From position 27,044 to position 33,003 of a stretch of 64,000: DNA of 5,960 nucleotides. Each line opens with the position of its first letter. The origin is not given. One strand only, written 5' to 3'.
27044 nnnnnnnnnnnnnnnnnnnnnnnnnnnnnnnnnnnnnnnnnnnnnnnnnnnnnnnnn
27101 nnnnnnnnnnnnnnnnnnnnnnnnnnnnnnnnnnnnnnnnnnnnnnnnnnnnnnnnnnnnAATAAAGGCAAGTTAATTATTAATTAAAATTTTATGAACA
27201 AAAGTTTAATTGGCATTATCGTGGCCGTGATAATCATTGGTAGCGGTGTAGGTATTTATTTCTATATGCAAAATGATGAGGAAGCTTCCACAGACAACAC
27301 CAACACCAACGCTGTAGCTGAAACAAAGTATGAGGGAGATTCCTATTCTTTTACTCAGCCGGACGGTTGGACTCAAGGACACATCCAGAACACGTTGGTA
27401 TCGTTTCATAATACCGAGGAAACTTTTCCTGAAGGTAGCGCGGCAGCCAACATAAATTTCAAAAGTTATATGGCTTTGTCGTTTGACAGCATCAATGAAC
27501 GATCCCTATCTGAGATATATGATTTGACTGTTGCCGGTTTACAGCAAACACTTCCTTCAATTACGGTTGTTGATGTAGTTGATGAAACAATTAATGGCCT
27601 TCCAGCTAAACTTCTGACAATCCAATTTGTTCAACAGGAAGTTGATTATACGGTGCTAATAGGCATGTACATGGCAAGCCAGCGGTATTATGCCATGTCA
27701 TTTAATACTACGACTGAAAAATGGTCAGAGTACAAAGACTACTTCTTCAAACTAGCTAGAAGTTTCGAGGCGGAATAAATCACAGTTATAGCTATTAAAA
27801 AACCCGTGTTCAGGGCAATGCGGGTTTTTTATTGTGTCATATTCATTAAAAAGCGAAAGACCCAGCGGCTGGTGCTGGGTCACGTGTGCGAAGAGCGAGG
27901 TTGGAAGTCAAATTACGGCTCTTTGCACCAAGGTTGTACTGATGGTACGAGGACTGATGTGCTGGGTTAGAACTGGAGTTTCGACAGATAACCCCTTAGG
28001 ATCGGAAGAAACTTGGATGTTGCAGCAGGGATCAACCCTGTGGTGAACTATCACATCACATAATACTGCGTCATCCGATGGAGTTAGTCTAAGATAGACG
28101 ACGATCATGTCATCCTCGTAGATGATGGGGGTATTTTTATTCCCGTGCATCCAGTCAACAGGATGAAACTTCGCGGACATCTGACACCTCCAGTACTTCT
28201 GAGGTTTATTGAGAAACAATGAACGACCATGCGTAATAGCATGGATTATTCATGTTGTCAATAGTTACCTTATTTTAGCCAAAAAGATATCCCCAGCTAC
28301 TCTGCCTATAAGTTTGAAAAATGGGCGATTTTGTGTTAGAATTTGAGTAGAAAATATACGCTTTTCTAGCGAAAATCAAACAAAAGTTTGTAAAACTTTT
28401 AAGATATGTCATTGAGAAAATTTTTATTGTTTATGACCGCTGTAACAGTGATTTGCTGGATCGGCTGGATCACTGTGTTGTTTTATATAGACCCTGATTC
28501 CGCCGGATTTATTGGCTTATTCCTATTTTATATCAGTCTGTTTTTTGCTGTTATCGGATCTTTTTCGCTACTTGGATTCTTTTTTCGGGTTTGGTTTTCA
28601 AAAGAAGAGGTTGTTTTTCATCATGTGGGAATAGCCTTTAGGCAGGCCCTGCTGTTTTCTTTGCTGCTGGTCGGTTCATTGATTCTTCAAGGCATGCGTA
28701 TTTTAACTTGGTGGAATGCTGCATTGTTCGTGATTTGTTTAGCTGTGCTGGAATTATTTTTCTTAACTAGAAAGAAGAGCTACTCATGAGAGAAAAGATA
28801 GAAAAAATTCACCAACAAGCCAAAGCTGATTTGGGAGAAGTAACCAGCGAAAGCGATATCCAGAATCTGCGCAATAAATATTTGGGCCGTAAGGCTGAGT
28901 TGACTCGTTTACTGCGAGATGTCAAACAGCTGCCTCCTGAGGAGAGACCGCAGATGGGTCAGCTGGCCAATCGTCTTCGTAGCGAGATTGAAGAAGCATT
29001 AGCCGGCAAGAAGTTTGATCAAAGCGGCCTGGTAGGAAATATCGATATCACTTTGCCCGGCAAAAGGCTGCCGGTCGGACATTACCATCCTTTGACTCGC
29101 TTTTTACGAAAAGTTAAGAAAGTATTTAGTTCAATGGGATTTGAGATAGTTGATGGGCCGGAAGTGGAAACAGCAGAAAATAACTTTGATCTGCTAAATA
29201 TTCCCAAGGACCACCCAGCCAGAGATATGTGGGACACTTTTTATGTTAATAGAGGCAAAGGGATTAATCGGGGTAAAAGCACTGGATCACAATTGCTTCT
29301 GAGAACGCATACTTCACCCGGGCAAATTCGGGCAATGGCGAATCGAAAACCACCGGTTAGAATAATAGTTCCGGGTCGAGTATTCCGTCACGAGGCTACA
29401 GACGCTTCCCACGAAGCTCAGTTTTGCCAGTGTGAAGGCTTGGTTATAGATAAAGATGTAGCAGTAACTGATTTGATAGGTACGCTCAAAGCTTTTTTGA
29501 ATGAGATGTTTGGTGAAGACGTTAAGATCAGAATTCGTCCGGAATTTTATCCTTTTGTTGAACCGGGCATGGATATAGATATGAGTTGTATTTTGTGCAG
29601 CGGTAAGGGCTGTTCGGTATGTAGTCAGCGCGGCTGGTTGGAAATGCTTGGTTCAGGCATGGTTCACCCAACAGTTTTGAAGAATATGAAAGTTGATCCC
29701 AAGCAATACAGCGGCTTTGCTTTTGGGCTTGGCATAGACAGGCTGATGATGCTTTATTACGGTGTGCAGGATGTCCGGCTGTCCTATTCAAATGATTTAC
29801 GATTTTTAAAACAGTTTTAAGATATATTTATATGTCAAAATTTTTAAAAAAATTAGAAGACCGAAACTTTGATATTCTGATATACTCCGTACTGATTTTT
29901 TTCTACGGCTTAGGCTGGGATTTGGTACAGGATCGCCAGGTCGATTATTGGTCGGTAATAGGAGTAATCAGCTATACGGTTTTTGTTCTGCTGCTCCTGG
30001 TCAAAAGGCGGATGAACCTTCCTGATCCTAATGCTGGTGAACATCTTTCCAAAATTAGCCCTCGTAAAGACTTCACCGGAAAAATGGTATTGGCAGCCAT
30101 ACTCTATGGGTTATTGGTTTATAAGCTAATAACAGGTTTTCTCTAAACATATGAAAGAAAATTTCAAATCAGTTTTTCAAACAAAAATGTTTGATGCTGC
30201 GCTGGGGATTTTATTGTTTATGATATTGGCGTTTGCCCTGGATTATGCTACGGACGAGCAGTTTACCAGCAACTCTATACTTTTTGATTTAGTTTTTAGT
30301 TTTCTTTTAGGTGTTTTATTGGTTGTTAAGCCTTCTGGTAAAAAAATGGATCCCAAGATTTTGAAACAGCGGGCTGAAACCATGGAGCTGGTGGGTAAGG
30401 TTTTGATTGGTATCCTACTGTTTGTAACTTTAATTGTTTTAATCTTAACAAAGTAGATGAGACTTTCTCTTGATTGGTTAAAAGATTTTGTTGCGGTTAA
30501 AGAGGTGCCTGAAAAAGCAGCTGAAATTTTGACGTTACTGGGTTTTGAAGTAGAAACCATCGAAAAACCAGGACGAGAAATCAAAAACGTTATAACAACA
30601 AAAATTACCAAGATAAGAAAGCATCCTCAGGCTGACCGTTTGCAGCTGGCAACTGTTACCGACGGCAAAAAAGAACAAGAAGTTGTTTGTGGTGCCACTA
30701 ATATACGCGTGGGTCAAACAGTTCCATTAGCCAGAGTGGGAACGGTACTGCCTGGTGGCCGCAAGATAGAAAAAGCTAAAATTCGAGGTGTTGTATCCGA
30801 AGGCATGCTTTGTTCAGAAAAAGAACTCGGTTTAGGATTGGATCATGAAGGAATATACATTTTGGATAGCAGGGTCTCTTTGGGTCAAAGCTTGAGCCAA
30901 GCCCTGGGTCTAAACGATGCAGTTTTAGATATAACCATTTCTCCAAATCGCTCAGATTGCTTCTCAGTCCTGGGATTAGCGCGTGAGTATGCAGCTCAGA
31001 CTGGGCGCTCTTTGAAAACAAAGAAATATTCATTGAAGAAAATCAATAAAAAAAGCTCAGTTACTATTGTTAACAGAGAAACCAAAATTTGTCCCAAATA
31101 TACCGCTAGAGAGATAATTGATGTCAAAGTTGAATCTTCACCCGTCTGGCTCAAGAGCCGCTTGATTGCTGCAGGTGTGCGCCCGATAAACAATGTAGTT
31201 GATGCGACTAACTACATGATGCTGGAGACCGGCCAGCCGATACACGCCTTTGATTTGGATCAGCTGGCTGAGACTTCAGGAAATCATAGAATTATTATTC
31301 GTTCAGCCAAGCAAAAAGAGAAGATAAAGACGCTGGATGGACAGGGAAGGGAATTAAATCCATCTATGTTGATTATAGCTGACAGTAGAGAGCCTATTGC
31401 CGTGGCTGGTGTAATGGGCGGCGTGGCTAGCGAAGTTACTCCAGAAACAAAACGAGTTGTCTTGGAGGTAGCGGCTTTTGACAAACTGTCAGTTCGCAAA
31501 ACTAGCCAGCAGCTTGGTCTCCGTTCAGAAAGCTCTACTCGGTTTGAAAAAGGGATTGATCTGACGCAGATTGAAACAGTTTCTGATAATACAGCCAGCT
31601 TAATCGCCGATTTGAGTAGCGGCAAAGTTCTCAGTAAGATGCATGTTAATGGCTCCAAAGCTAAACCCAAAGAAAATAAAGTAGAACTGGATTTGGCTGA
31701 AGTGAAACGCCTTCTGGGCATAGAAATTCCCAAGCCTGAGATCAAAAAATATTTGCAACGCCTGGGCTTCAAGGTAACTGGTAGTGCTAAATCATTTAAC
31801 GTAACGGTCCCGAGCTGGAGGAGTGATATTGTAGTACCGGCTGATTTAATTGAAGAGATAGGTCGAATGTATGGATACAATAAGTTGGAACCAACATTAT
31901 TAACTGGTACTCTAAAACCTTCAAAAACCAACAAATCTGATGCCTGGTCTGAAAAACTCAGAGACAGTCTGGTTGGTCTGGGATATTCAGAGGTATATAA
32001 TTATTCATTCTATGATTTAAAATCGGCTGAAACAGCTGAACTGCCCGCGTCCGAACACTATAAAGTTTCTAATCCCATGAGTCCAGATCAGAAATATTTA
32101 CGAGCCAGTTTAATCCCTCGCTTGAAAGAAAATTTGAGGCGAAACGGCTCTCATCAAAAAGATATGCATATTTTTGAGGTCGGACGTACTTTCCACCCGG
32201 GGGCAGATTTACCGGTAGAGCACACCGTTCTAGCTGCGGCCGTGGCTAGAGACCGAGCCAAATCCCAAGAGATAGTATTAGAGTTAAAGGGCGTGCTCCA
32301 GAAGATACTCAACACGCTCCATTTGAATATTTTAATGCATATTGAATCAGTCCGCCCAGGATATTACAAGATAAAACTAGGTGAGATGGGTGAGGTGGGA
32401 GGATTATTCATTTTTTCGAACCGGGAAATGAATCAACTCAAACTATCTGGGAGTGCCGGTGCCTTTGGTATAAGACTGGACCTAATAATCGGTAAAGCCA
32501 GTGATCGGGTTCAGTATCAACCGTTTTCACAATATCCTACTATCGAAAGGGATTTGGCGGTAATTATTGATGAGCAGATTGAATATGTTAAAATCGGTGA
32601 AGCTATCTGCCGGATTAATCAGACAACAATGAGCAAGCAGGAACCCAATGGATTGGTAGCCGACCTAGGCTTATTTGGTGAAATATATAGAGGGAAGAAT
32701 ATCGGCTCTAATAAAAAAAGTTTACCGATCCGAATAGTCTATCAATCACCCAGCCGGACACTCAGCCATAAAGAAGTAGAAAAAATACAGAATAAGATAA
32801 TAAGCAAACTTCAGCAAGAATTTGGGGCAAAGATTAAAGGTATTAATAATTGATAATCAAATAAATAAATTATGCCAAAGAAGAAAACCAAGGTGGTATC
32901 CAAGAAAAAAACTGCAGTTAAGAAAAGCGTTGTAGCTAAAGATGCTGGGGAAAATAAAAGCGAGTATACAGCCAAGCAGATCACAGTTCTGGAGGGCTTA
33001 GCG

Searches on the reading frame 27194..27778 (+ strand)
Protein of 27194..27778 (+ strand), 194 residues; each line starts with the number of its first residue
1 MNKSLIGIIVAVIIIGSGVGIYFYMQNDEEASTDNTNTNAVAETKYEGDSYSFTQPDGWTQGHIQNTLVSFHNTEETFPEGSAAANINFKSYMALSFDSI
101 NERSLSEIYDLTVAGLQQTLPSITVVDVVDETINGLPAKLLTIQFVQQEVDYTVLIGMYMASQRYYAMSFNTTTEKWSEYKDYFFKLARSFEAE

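Call 33: search_protein_families(library=pfam, proteins=[window:27194-27778:+], max_evalue=0.0001)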
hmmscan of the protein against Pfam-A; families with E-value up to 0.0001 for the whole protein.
window:27194-27778:+ (194 aa): 2 families
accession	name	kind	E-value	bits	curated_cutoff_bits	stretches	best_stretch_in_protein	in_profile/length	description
PF01789.22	PsbP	-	1.3e-05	25.7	23.5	0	46-192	6-154/155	PsbP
PF18933.6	PsbP_2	-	1.4e-05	25.7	27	1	8-179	1-170/184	PsbP-like protein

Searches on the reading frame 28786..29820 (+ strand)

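Call 33: search_protein_families(library=pfam, proteins=[window:28786-29820:+], max_evalue=0.0001)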
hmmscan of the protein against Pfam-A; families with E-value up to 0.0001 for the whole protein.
window:28786-29820:+ (344 aa): 2 families
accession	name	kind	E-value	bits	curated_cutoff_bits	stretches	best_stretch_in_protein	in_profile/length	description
PF01409.25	tRNA-synt_2d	-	6.4e-98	327.6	19.8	1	86-344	2-246/246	tRNA synthetases class II core domain (F)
PF02912.23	Phe_tRNA-synt_N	-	5.3e-18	65.2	22.3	1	21-76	2-57/69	Aminoacyl tRNA synthetase class II, N-terminal domain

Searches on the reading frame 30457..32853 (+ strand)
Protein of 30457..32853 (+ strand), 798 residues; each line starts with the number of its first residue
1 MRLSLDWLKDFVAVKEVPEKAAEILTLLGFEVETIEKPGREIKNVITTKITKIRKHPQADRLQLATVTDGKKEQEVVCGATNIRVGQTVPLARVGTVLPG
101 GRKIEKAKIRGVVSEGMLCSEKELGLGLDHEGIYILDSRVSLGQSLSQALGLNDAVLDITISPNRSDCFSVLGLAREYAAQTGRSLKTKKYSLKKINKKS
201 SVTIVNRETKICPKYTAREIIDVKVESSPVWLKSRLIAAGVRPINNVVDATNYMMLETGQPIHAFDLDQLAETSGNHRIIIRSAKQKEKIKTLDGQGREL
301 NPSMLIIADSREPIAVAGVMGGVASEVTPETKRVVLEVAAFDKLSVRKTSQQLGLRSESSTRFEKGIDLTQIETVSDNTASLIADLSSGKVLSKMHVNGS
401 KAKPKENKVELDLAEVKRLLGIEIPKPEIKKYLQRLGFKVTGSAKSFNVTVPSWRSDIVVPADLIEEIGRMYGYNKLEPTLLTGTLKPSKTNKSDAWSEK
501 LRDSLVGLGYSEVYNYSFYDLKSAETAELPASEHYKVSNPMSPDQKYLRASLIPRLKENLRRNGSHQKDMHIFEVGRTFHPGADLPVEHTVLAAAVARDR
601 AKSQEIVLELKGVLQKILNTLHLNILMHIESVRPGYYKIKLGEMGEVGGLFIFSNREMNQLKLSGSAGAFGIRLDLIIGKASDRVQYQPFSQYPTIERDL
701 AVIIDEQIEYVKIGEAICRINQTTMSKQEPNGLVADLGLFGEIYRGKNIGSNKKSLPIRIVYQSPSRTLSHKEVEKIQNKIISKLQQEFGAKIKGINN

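Call 34: search_protein_families(library=pfam, proteins=[window:30457-32853:+], max_evalue=0.0001)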
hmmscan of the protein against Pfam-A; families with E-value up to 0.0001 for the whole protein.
window:30457-32853:+ (798 aa): 5 families
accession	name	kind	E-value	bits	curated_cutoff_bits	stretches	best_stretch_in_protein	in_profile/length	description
PF03483.22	B3_4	-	6.6e-65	218.4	29.3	1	212-387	2-173/174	B3/4 domain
PF17759.6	tRNA_synthFbeta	-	7.2e-28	97.9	22.4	1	478-623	2-159/214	Phenylalanyl tRNA synthetase beta chain CLM domain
PF03484.21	B5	-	1.9e-26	92.4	28.6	1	409-474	1-67/67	tRNA synthetase B5 domain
PF03147.19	FDX-ACB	-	2.5e-20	73.1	31.1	1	691-794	1-94/94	Ferredoxin-fold anticodon binding domain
PF01588.26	tRNA_bind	-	2.4e-17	63.3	27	1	46-144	2-95/96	Putative tRNA binding domain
